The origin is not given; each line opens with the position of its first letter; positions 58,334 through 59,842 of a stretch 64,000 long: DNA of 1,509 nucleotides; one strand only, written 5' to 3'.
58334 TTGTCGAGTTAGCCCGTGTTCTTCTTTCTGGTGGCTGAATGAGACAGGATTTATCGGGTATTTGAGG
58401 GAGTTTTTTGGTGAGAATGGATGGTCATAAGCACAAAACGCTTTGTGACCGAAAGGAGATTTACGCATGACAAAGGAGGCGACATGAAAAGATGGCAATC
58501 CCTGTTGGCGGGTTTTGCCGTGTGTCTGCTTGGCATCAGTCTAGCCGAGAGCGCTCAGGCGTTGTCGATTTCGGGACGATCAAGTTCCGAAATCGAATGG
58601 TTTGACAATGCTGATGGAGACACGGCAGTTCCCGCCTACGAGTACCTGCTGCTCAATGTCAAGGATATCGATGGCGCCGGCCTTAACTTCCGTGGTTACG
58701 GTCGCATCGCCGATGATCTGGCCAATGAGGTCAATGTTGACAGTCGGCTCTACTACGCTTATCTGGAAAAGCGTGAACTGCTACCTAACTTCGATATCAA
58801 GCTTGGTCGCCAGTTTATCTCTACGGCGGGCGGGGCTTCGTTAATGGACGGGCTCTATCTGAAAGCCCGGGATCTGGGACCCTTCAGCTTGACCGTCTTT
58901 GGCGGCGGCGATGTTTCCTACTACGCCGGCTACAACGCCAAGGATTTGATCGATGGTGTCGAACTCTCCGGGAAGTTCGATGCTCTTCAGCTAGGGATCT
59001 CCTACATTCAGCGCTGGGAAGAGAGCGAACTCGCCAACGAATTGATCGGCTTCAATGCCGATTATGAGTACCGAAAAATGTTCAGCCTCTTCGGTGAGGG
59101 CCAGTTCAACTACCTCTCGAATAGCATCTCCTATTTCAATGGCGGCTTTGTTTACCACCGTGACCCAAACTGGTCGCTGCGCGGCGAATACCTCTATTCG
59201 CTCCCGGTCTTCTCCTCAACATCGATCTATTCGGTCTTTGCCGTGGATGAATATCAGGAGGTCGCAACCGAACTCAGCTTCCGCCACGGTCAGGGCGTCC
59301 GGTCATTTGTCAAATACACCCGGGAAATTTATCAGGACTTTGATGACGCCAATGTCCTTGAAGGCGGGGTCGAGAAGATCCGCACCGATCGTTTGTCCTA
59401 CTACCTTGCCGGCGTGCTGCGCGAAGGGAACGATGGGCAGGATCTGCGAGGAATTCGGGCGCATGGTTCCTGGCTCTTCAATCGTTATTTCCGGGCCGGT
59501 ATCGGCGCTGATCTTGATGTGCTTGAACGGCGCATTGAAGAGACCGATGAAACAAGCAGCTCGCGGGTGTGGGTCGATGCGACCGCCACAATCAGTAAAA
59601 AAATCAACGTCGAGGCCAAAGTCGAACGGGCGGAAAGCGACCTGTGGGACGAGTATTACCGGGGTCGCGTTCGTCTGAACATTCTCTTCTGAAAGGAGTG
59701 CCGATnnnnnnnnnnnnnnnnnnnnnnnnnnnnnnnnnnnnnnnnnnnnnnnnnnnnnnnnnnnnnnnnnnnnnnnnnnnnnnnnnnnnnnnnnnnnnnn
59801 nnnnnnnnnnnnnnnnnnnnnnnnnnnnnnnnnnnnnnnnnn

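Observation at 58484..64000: Porin-cytochrome extracellular electron-transfer cluster combining a Geobacter-type porin/periplasmic/lipoprotein trio with an OmcA/MtrC-type cytochrome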

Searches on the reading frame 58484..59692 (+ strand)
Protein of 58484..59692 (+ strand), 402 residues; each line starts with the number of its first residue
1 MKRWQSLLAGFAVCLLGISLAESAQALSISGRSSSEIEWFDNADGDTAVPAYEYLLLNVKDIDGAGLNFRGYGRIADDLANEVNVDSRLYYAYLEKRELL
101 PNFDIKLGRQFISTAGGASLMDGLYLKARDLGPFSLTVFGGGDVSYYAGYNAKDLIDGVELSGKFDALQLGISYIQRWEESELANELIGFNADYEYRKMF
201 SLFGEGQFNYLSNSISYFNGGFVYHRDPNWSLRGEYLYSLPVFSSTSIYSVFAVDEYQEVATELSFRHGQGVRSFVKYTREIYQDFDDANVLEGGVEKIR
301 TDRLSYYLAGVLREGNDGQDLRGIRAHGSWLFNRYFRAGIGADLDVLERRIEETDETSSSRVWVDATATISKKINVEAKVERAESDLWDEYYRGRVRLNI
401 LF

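Call 7: search_protein_families(library=ncbifam, proteins=[window:58484-59692:+], max_evalue=0.01)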
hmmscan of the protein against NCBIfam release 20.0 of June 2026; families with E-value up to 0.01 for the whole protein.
window:58484-59692:+ (402 aa): 0 families

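Call 8: search_protein_families(library=pfam, proteins=[window:58484-59692:+], max_evalue=0.01)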
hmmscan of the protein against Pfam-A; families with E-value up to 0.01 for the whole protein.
window:58484-59692:+ (402 aa): 0 families

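Call 12: find_homologous_proteins(query=window:58484-59692:+, max_evalue=0.001)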
Query window:58484-59692:+ (402 aa): 557 proteins with E <= 0.001 among 8000 candidates; the best 120 are listed.
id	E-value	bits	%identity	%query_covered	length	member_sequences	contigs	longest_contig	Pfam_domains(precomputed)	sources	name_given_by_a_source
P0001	1.2e-246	836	92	100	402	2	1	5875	-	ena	-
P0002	2.3e-245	832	92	100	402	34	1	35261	-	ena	-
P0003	2.4e-239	812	89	100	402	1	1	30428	-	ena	-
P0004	1.4e-233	793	87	100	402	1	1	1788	-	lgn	-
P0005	5.1e-233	791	87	100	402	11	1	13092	-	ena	-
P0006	8.0e-227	771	87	98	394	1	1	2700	-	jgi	jgi:hypothetical protein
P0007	3.1e-221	753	82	100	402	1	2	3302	-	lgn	-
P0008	5.0e-215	732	80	100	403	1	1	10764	-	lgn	-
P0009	4.2e-214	729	79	100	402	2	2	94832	-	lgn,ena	-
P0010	2.7e-205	700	76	100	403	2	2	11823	-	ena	-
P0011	4.3e-202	689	76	100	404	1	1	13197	-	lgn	-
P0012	1.7e-190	651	91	80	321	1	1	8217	-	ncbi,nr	ncbi:MAG: hypothetical protein U1D97_11570, partial [Desulfuromonadales bacterium]|nr:hypothetical p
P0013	2.8e-181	621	68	100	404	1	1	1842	-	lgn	-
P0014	9.6e-173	593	66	100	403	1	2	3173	-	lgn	-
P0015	8.7e-172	590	66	100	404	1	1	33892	-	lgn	-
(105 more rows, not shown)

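Call 16: search_solved_structures(query=window:58484-59689:+, max_evalue=1)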
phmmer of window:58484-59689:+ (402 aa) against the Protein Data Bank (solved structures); distinct sequences matched with E-value up to 1: 0.

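Call 28: find_related_loci(query=A1, collection=genome_contigs, flank=8000)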
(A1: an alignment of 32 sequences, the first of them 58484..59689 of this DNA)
Query A1 (402 aa) in genome_contigs; peptide patterns used: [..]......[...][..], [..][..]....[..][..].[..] (x = any residue, [..] = any of these).
522 stretches matched a pattern; 74 encode a relative of the query (tblastn E <= 1e-3); 74 distinct loci.
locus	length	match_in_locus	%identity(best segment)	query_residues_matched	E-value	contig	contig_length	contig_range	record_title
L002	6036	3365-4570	94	1-402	0e+0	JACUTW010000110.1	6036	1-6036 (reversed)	MAG: Desulfuromonadales bacterium isolate Kmv15 NODE_6111_length_6036_cov_10.811570, whole genome shotgun sequence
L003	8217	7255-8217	91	1-321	0e+0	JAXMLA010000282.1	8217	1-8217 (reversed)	MAG: Desulfuromonadales bacterium isolate L4_maxbin.016_sub k141_18410, whole genome shotgun sequence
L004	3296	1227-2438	62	1-402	2e-173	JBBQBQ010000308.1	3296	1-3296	MAG: Desulfuromonadales bacterium isolate Co_metawrap_1341 Cmw_1341_k141_1291112_length_3296_cov_8.0000, whole genome sh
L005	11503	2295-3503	60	1-402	1e-162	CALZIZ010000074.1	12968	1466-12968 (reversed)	MAG: uncultured Desulfuromonadales bacterium isolate FO_M_Desulfobacterota_25 genome assembly, contig: scaffold_4266, wh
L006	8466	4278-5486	58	1-402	1e-156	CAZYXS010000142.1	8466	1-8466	MAG TPA_asm: uncultured Desulfuromonadales bacterium isolate SRP257756_co1_189 genome assembly, contig: NODE_7734_length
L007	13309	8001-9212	60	1-402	2e-156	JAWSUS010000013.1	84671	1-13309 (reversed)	MAG: Desulfuromonadales bacterium isolate B4G8H2-01 NODE_13_length_84671_cov_623.353193, whole genome shotgun sequence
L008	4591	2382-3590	58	1-402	1e-158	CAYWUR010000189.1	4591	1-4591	MAG TPA_asm: uncultured Desulfobulbia bacterium isolate binchicken_co172_142 genome assembly, contig: NODE_19414_length_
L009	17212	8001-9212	59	1-402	2e-153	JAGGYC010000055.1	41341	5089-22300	MAG: Desulfuromonas sp. isolate AUK168 PB_MBMC_122_c_000000000061, whole genome shotgun sequence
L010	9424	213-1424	59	1-402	3e-152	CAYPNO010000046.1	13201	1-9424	MAG TPA_asm: uncultured Desulfuromonas sp. isolate binchicken_co139_344 genome assembly, contig: NODE_10146_length_13201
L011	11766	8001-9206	56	1-402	4e-150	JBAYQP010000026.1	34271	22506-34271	MAG: Desulfuromonadales bacterium isolate SO_2016_LW2_167 scaffold02072_LW138R_2016, whole genome shotgun sequence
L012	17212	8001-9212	57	1-402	8e-150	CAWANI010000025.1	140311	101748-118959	MAG: uncultured delta proteobacterium isolate MFD02923.bin.2.91 genome assembly, contig: contig_47731, whole genome shot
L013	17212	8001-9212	58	1-402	7e-149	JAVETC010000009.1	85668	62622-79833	MAG: Desulfuromonas sp. isolate BF1_81 scaffold_455_c1_biofilm_2017, whole genome shotgun sequence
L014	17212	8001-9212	57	1-402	1e-146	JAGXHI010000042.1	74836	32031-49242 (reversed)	MAG: Desulfuromonadales bacterium isolate LH_M59 k141_1010635, whole genome shotgun sequence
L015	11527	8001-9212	58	1-402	3e-153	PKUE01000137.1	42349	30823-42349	MAG: Desulfuromonas sp. isolate BM513 sc_479, whole genome shotgun sequence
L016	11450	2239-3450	57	1-402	3e-144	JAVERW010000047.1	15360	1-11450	MAG: Desulfuromonadaceae bacterium isolate BF1_32 scaffold_5916_c1_biofilm_2017, whole genome shotgun sequence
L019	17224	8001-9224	55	1-402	1e-138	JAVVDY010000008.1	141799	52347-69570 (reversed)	MAG: Desulfuromonadales bacterium isolate TamC13-07 NODE_56_length_141799_cov_25.303004, whole genome shotgun sequence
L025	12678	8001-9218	54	1-402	2e-136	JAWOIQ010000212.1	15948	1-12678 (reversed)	MAG: Desulfurivibrionaceae bacterium isolate CWP5-2.bin.54 k191_1854544, whole genome shotgun sequence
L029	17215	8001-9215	53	1-402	2e-134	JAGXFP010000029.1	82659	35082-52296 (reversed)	MAG: Desulfobacterales bacterium isolate LH_M18 k141_646961, whole genome shotgun sequence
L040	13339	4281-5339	54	52-402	2e-125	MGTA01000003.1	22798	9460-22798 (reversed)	MAG: Deltaproteobacteria bacterium RIFOXYD12_FULL_50_9 rifoxyd3_full_scaffold_1023, whole genome shotgun sequence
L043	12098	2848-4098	53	1-402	1e-124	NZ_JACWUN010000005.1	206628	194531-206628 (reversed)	Pelovirga terrestris strain M08fum NODE_5_length_206628_cov_48.787425, whole genome shotgun sequence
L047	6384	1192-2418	50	1-402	1e-123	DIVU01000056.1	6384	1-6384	MAG TPA_asm: Desulfuromonadaceae bacterium UBA6124 UBA6124_contig_46167, whole genome shotgun sequence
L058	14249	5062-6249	49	18-402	5e-114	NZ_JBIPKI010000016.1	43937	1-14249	Desulfurivibrio sp. C05AmB 16, whole genome shotgun sequence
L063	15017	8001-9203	47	14-402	6e-112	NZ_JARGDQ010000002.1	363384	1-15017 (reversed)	Desulfurivibrio dismutans strain AMeS2 2, whole genome shotgun sequence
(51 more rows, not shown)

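Call 30: predict_structure(alignment_id=A1)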
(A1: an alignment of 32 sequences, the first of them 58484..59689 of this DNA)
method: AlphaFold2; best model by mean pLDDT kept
length: 402 residues; sequences in the alignment: 32
mean_pLDDT: 83.3   pTM: 0.72
mean pLDDT of the five models: 83.3, 82.0, 81.7, 77.4, 72.0
residues with pLDDT >= 90: 189; 70-90: 148; 50-70: 45; < 50: 20
segments of 3 or more residues with pLDDT < 50: 241-253, 350-353
pLDDT, mean of each block of 10 residues (from residue 1): 63 64 68 94 83 95 88 91 83 92 93 79 94 94 67 83 94 90 87 92 91 86 90 88 32 66 91 93 80 91 90 76 90 93 72 59 93 94 73 91 93
secondary structure, 60 per line:
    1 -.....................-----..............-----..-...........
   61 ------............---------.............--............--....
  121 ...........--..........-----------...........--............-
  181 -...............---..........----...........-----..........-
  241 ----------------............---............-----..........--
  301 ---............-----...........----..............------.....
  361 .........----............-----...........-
elements in order: H2-22 E28-41 E50-60 E67-78 E88-100 E103-114 E117-131 E134-143 E155-165 E168-179 E182-196 E200-209 E214-224 E230-239 E257-268 E272-283 E289-298 E304-315 E321-331 E336-349 E356-369 E374-385 E391-401

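Call 37: fold_search(model_id=the predicted structure, library=pdb)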
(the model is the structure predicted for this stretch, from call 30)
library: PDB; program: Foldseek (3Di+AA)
matches with E <= 10: 848; with E <= 0.001: 318
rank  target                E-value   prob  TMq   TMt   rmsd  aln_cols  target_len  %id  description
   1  9fy9_D                1.1e-11  1.00  0.40  0.28  15.4       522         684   11  Cryo-EM structure of the type 1 chaperone-usher pilus FimD-tip complex (FimDHGFC) - Conformer 1 (released 2025-06-04)
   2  3rfz_B                1.3e-10  1.00  0.41  0.26  15.3       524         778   11  Crystal structure of the FimD usher bound to its cognate FimC:FimH substrate (released 2011-06-01)
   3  9fw9_D                1.4e-10  1.00  0.39  0.27  17.8       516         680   10  Cryo-EM structure of the type 1 pilus assembly platform as part of the FimA-bound chaperone-usher pilus complex (FimDH (released 2025-06-04)
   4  3rfz_E                8.8e-10  1.00  0.42  0.26  15.7       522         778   11  Crystal structure of the FimD usher bound to its cognate FimC:FimH substrate (released 2011-06-01)
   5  9fxs_D                1.0e-09  1.00  0.50  0.34   9.6       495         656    9  Cryo-EM structure of the type 1 pilus complex including pilus rod and FimI-bound assembly platform after incorporation (released 2025-06-04)
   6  5ldt_A                2.2e-08  1.00  0.43  0.43  11.0       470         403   12  Crystal Structures of MOMP from Campylobacter jejuni (released 2016-10-26)
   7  9bog_D                2.4e-08  1.00  0.41  0.25  15.6       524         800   11  Structural basis for adhesin secretion by the outer-membrane usher in type 1 pili (released 2024-10-09)
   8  9fxb_D                2.6e-08  1.00  0.40  0.29  17.1       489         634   11  Cryo-EM structure of the type 1 pilus assembly platform as part of the FimI-bound chaperone-usher pilus complex (FimDH (released 2025-06-04)
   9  3ohn_B                3.1e-08  1.00  0.43  0.39  11.9       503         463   10  Crystal structure of the FimD translocation domain (released 2011-06-01)
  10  4fsp                  4.1e-08  1.00  0.40  0.43  12.8       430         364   12  Crystal Structure of Pseudomonas aeruginosa OccK11 (OpdR) (released 2013-07-24)
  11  3sy9_D                4.3e-08  1.00  0.42  0.46  10.1       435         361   12  Crystal structure of Pseudomonas aeruginosa OccD2 (OpdC) (released 2012-02-08)
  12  8wv0_B                4.7e-08  1.00  0.35  0.40  11.7       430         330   13  Outer membrane porin of Burkholderia pseudomallei (BpsOmp38) (released 2024-10-30)
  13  3sy9_C                5.7e-08  1.00  0.39  0.42  10.9       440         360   12  Crystal structure of Pseudomonas aeruginosa OccD2 (OpdC) (released 2012-02-08)
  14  5mdo_A                5.9e-08  1.00  0.31  0.35  13.4       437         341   12  Crystal structure of in vitro folded Chitoporin VhChip from Vibrio harveyi (crystal form I) (released 2017-12-20)
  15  4foz                  6.2e-08  1.00  0.40  0.42  12.5       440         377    9  Crystal Structure of OccD1 (OprD) Y282R/D307H (released 2013-03-13)
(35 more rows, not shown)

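Call 42: search_protein_families(library=ncbifam, proteins=[L019:12495-14831:+, L040:9733-12831:+, L047:3255-5762:+, L043:4975-7239:+, L063:11575-13932:+, L058:8562-11048:+, L029:5306-7381:+, L025:5423-7468:+, L012:12261-13715:+, L012:13357-14715:+], max_evalue=0.001)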
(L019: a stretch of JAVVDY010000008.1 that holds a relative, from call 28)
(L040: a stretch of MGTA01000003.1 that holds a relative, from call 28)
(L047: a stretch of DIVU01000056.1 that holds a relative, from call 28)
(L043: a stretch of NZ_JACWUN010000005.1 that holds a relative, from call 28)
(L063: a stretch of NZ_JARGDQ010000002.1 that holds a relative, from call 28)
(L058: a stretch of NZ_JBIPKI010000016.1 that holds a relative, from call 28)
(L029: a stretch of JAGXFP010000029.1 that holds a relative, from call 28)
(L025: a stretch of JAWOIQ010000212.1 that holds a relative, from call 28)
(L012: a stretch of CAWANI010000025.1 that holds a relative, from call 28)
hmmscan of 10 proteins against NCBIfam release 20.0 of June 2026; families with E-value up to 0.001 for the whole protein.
L019:12495-14831:+ (779 aa): 2 families
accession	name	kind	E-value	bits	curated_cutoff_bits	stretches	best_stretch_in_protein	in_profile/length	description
TIGR03507.1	decahem_SO1788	subfamily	1.4e-98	331.1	209.3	1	134-772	5-644/672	OmcA/MtrC family decaheme c-type cytochrome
TIGR03153.1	cytochr_NrfH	equivalog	5.9e-06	26.4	134.2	0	261-373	28-137/138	cytochrome c nitrite reductase small subunit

L040:9733-12831:+ (1033 aa): 3 families
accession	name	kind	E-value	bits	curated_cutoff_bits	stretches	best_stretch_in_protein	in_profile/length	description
TIGR03507.1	decahem_SO1788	subfamily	8.2e-102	341.8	209.3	1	346-1031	7-672/672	OmcA/MtrC family decaheme c-type cytochrome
TIGR03153.1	cytochr_NrfH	equivalog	6.6e-08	32.7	134.2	0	471-513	90-134/138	cytochrome c nitrite reductase small subunit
NF045713.1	CxxCH_16_HmcA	equivalog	9e-06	24.6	400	0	572-601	113-142/541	sulfate respiration complex hexadecaheme cytochrome HmcA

L047:3255-5762:+ (836 aa): 4 families
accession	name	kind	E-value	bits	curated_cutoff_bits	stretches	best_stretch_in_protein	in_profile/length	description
TIGR03507.1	decahem_SO1788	subfamily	1.9e-127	426.5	209.3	1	95-826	2-667/672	OmcA/MtrC family decaheme c-type cytochrome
NF045713.1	CxxCH_16_HmcA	equivalog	3.3e-09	35.9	400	1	283-410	113-237/541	sulfate respiration complex hexadecaheme cytochrome HmcA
TIGR03508.1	decahem_SO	subfamily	7.4e-06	25.6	192.2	0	304-460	72-223/258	DmsE family decaheme c-type cytochrome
NF041028.1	decahem_GSU2203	exception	3.2e-05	23.3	325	0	303-420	102-221/317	GSU2203 family decaheme c-type cytochrome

L043:4975-7239:+ (755 aa): 2 families
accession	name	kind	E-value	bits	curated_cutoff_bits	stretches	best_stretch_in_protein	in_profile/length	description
TIGR03507.1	decahem_SO1788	subfamily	1.7e-85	287.8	209.3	2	412-754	7-312/672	OmcA/MtrC family decaheme c-type cytochrome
TIGR04257.1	nanowire_3heme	domain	2.7e-08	33.8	40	1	689-745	23-75/75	c(7)-type cytochrome triheme domain-containing protein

L063:11575-13932:+ (786 aa): 3 families
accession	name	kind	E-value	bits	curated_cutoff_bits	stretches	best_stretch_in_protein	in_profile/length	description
TIGR03507.1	decahem_SO1788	subfamily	1.3e-67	228.8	209.3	1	99-785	27-660/672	OmcA/MtrC family decaheme c-type cytochrome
NF045713.1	CxxCH_16_HmcA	equivalog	2.2e-07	29.9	400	1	291-430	123-259/541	sulfate respiration complex hexadecaheme cytochrome HmcA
TIGR03508.1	decahem_SO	subfamily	0.00016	21.2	192.2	0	369-425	141-198/258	DmsE family decaheme c-type cytochrome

L058:8562-11048:+ (829 aa): 4 families
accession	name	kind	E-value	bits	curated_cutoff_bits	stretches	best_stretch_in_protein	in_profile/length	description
TIGR03507.1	decahem_SO1788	subfamily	1.7e-56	192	209.3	2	177-778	33-592/672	OmcA/MtrC family decaheme c-type cytochrome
TIGR03508.1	decahem_SO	subfamily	3.2e-14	53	192.2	2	336-492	91-222/258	DmsE family decaheme c-type cytochrome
NF041028.1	decahem_GSU2203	exception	8.7e-06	25.2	325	0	708-797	95-183/317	GSU2203 family decaheme c-type cytochrome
TIGR03153.1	cytochr_NrfH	equivalog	0.00013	22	134.2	0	334-374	97-135/138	cytochrome c nitrite reductase small subunit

L029:5306-7381:+ (692 aa): 1 family
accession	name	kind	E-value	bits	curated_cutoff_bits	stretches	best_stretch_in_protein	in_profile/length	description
TIGR03507.1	decahem_SO1788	subfamily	4.5e-83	279.9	209.3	2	102-606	2-518/672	OmcA/MtrC family decaheme c-type cytochrome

L025:5423-7468:+ (682 aa): 2 families
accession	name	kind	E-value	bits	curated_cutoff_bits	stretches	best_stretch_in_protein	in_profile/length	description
TIGR03507.1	decahem_SO1788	subfamily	3.4e-83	280.2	209.3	2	96-598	4-520/672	OmcA/MtrC family decaheme c-type cytochrome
TIGR03508.1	decahem_SO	subfamily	5.2e-07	29.4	192.2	0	256-396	19-153/258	DmsE family decaheme c-type cytochrome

L012:12261-13715:+ (485 aa): 5 families
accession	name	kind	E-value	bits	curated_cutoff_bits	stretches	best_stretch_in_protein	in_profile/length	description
TIGR03507.1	decahem_SO1788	subfamily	6.9e-53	180.1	209.3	1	143-478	6-310/672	OmcA/MtrC family decaheme c-type cytochrome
NF041198.1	UshA_like_PCGU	equivalog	0.00012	20.9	275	0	296-334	467-510/519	UshA-like (seleno)protein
NF038329.2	gly_rich_SclB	equivalog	0.00018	20.6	325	1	72-113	132-173/442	LPXTG-anchored collagen-like adhesin Scl2/SclB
NF038330.1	adhesin_SclA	exception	0.00028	20.6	400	1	74-113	194-233/405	LPXTG-anchored collagen-like adhesin Scl1/SclA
NF046116.1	adhesin_Lcl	equivalog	0.00077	18.1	500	0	72-112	186-226/431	collagen-like adhesin Lcl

L012:13357-14715:+ (453 aa): 1 family
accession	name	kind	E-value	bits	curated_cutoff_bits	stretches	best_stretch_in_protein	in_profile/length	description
TIGR03507.1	decahem_SO1788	subfamily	2.3e-18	66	209.3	1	317-448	157-307/672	OmcA/MtrC family decaheme c-type cytochrome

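Call 51: search_protein_representatives(alignment_id=A1)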
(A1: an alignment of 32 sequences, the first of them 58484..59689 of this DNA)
Query: 32 sequences, 404 profile positions. Proteins with E-value up to 0.001 (for the whole library): 725; up to 1e-10: 296; up to 1e-30: 46. The best 150 are listed.
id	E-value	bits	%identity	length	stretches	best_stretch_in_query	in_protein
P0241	1.3e-155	534.6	-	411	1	1-404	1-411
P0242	8.5e-134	462.8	-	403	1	1-403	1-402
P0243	6.7e-132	456.5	-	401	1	1-404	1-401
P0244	2.7e-125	434.8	-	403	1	8-404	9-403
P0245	1.2e-120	419.4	-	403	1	9-404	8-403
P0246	2.5e-98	345.9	-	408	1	9-404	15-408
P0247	7.7e-82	291.7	-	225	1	60-238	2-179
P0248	3.8e-79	282.8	-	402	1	7-400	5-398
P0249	6.9e-79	281.9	-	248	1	162-404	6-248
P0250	1.9e-69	250.8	-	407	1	26-402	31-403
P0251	1.1e-68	248.4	-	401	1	19-402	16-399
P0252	9.5e-67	242.0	-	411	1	6-383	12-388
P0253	3.4e-60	220.4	-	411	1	9-404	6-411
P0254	1.8e-59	218.0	-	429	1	10-404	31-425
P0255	3.0e-59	217.3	-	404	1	12-404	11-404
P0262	8.6e-57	209.2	-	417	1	8-401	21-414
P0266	1.2e-47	179.0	-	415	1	6-404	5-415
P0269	3.2e-44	167.8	-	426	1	7-401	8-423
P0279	1.6e-34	135.8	-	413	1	12-404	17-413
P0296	2.3e-26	109.0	-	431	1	16-395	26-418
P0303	5.6e-24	101.1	-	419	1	10-400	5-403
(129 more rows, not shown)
